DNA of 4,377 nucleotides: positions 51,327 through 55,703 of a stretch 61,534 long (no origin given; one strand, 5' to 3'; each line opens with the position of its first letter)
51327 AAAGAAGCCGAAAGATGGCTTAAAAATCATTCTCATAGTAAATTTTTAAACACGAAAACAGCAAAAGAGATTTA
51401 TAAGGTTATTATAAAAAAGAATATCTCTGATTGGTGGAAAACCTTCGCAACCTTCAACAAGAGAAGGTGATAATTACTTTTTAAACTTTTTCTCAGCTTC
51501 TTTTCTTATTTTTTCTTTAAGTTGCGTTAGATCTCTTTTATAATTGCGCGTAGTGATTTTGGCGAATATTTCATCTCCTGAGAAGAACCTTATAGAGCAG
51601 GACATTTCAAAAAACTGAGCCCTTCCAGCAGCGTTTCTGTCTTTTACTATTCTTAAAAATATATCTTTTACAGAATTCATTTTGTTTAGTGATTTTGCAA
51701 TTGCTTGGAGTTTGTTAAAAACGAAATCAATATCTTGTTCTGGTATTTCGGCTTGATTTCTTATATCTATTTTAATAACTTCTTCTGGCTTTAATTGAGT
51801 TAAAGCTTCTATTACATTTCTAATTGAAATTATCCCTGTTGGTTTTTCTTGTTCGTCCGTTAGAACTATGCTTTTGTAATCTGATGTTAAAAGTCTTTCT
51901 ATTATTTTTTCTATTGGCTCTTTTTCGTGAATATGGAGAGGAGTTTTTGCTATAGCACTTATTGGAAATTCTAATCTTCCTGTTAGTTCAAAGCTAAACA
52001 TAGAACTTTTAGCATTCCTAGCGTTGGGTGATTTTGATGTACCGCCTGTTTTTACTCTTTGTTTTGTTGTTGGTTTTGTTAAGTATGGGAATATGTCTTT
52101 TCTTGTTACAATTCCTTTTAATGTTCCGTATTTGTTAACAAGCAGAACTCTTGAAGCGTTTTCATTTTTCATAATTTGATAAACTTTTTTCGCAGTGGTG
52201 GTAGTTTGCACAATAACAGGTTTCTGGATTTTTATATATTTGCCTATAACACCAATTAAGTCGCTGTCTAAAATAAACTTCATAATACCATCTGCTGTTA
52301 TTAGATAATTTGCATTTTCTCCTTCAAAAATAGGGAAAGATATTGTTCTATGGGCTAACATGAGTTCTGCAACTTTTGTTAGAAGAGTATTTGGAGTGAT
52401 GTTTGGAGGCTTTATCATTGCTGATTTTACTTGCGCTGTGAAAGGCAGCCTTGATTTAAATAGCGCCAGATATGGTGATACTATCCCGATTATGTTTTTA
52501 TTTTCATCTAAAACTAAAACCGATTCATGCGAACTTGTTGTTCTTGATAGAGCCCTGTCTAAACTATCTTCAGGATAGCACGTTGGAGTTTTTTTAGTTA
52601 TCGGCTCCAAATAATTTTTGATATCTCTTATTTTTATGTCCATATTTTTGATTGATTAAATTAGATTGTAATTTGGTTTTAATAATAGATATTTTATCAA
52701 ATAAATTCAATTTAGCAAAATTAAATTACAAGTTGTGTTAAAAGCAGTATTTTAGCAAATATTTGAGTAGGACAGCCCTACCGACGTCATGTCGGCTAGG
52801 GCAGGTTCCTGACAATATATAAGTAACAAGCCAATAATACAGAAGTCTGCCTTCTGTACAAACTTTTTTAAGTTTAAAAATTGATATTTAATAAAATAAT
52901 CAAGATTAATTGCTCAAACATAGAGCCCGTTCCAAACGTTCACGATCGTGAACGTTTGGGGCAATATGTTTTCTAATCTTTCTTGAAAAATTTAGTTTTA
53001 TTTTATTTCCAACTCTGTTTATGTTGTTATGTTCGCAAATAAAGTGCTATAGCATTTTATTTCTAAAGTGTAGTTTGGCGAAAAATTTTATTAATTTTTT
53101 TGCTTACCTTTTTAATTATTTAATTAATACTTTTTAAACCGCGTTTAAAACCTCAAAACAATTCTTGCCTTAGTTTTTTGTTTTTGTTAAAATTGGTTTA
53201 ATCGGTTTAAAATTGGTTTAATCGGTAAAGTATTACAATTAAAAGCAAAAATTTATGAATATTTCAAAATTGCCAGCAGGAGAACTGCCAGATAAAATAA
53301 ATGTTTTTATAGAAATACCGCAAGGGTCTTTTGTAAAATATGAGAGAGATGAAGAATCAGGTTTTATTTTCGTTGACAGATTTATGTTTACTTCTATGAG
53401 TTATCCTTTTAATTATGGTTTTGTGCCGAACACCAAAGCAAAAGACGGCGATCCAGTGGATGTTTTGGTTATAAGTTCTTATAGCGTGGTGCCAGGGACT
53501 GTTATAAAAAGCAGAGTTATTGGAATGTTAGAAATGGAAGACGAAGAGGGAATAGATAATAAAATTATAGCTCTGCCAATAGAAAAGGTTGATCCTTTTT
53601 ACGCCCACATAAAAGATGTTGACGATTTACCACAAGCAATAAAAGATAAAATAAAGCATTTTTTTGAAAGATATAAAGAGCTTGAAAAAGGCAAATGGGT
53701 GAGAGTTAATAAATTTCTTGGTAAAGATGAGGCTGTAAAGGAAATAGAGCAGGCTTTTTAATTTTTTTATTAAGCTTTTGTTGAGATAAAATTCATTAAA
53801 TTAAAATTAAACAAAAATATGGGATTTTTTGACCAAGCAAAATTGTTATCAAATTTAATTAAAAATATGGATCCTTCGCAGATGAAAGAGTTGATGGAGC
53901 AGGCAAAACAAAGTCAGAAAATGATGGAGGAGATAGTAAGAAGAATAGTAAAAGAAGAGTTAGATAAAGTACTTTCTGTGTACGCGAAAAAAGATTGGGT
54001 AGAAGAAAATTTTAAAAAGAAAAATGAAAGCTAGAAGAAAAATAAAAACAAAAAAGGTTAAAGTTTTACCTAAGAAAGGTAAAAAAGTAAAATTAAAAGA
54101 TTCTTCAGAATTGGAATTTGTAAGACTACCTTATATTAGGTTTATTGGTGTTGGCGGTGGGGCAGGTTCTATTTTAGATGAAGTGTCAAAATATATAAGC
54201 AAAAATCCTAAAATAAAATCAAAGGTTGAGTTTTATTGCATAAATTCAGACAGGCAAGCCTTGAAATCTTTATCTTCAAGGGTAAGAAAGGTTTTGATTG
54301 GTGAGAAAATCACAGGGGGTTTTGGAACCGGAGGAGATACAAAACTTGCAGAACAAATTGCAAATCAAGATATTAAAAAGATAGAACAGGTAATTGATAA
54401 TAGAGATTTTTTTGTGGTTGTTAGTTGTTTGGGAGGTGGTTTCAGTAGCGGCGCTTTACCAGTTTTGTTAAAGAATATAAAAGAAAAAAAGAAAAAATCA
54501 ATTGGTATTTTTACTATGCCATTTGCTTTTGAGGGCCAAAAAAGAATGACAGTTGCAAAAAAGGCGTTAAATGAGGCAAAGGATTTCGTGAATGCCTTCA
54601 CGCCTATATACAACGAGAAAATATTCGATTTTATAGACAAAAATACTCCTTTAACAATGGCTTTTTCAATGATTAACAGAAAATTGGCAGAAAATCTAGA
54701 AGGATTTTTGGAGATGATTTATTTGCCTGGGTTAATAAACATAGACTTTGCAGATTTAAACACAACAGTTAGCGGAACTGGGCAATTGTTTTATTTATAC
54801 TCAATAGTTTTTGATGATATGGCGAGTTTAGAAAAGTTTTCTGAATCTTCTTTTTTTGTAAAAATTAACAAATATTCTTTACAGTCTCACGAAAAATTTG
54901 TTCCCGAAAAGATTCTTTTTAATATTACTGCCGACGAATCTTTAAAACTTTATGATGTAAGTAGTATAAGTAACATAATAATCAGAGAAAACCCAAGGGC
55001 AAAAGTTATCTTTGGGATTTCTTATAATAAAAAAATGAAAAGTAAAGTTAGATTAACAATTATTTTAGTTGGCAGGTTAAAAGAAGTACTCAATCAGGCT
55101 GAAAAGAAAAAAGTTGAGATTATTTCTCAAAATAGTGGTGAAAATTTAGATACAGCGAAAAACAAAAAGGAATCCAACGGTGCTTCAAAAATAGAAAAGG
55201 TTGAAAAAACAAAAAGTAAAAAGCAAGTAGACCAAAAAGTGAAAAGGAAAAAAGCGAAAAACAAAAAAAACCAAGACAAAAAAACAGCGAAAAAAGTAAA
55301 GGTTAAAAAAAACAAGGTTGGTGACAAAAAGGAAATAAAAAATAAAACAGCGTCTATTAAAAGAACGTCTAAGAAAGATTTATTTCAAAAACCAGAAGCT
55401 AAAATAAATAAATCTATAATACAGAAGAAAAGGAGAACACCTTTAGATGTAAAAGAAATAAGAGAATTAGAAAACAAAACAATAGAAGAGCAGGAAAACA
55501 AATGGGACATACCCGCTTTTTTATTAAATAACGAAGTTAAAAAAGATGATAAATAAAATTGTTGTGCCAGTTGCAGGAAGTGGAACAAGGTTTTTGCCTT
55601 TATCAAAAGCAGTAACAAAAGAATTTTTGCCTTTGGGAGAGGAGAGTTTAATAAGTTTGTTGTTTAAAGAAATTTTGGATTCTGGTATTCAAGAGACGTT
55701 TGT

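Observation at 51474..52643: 4xCBS + HPF/RaiA-like protein: archaeal-style ribosome hibernation factor in a CPR bacterium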

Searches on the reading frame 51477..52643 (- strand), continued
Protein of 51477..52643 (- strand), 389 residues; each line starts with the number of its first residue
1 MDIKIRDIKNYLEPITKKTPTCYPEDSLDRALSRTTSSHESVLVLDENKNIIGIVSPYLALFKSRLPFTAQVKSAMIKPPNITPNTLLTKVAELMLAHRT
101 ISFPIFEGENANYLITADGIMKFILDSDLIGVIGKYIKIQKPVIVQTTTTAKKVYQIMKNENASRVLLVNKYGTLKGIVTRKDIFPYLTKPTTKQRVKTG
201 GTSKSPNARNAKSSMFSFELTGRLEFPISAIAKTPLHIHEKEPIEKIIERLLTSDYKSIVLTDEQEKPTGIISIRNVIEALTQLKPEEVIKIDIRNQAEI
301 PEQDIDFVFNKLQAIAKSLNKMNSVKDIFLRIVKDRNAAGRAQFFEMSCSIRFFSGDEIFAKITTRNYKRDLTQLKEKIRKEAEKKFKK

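Call 64: find_encoding_contigs(protein=P0005, flank=8000, max_places=2)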
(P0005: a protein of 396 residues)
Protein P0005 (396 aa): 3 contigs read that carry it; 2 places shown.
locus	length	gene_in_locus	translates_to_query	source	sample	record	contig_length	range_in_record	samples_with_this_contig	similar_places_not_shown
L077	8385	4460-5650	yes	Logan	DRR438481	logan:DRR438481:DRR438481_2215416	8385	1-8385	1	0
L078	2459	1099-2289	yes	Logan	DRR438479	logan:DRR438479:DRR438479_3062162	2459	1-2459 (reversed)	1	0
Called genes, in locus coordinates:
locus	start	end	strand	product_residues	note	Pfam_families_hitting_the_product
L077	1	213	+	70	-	?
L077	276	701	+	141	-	PF00293:NUDIX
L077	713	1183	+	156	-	PF00293:NUDIX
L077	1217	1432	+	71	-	-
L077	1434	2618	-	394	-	PF00390:malic, PF03949:Malic_M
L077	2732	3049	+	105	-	PF04226:Transgly_assoc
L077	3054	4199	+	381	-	PF05239:PRC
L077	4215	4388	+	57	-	PF20106:DUF6496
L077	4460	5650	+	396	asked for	PF00571:CBS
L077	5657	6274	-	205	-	PF02589:LUD_dom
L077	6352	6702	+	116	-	PF01638:HxlR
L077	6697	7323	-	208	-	PF04203:Sortase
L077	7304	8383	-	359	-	?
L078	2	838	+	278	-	?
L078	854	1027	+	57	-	PF20106:DUF6496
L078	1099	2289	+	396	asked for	PF00571:CBS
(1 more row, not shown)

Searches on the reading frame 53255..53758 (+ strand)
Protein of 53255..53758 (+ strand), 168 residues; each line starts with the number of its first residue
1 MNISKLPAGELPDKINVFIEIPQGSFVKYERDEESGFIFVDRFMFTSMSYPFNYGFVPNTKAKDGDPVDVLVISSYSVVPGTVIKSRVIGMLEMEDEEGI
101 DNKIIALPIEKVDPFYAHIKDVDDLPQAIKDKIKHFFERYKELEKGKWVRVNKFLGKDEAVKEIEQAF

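Call 17: search_protein_families(library=pfam, proteins=[window:53255-53758:+], max_evalue=0.01)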
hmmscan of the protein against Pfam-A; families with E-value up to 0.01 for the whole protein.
window:53255-53758:+ (168 aa): 1 family
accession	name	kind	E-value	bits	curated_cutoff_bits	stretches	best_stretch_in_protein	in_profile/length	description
PF00719.24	Pyrophosphatase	-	6.2e-58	195.4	23.5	1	17-167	1-148/153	Inorganic pyrophosphatase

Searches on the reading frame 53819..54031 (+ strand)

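Call 17: search_protein_families(library=pfam, proteins=[window:53819-54031:+], max_evalue=0.01)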
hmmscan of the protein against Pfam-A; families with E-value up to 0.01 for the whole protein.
window:53819-54031:+ (71 aa): 1 family
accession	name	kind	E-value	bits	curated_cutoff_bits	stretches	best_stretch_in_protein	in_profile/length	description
PF17403.7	Nrap_D2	-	0.0077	16.5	33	0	3-38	104-138/151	Nrap protein PAP/OAS-like domain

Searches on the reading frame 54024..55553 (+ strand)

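Call 17: search_protein_families(library=pfam, proteins=[window:54024-55553:+], max_evalue=0.01)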
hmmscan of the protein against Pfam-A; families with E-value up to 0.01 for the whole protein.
window:54024-55553:+ (510 aa): 2 families
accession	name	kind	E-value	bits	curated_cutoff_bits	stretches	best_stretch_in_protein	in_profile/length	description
PF00091.31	Tubulin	-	2.9e-30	106.4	33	1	38-204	2-189/190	Tubulin/FtsZ family, GTPase domain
PF12327.13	FtsZ_C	-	5.3e-06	27.1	27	1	297-350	39-93/95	FtsZ family, C-terminal domain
